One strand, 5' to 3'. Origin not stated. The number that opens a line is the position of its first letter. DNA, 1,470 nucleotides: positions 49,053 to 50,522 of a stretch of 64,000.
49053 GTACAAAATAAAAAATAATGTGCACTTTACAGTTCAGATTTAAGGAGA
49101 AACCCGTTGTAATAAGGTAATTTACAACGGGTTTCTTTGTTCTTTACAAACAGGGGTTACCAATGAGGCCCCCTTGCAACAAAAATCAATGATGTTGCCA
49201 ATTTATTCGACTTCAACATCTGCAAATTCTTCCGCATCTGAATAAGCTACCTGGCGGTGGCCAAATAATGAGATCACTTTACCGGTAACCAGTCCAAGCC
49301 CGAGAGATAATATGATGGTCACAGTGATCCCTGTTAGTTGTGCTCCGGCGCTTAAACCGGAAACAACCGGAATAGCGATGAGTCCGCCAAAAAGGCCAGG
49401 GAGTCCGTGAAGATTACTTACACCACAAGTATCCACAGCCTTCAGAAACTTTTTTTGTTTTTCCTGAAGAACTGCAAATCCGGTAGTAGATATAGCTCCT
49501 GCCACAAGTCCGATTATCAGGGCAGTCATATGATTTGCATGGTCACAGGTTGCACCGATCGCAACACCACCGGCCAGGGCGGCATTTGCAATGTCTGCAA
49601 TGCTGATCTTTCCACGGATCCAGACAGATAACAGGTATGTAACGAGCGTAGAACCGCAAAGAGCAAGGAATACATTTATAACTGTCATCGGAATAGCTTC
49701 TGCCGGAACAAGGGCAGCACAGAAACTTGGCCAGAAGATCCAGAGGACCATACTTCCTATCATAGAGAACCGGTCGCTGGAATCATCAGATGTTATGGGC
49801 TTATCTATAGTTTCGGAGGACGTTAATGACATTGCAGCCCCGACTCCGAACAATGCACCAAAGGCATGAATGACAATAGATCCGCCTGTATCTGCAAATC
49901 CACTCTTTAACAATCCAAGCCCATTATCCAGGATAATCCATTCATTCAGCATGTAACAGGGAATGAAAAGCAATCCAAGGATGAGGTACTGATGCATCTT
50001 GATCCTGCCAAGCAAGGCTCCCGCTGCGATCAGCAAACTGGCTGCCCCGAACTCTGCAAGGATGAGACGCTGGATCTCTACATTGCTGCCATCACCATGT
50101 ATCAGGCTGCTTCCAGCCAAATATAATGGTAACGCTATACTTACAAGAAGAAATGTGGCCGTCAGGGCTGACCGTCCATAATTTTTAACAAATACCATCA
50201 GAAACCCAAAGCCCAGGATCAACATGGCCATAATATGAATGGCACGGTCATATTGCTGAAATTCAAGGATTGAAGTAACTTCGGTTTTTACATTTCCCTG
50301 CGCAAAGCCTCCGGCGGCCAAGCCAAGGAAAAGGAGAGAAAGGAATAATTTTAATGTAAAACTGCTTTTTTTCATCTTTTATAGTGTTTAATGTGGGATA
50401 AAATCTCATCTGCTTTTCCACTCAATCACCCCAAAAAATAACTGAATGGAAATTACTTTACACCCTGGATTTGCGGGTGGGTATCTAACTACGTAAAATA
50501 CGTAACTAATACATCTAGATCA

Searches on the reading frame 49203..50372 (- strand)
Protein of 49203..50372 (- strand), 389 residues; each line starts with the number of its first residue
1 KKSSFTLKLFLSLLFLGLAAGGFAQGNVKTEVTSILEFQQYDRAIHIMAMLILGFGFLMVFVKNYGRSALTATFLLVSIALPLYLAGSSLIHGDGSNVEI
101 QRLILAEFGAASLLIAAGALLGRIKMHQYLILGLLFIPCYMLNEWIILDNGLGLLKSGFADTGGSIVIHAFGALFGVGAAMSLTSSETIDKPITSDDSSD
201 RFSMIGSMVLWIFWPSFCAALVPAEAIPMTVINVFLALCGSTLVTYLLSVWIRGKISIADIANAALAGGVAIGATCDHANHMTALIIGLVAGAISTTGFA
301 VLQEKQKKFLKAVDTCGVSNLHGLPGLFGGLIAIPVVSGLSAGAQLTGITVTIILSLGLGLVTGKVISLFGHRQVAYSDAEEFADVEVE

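Call 97: search_protein_families(library=pfam, proteins=[window:49203-50372:-], max_evalue=0.00001)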
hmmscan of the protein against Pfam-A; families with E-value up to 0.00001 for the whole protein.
window:49203-50372:- (389 aa): 1 family
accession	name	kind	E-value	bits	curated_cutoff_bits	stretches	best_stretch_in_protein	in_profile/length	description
PF00909.26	Ammonium_transp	-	5.7e-44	150.9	23.2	1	43-372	39-377/399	Ammonium Transporter Family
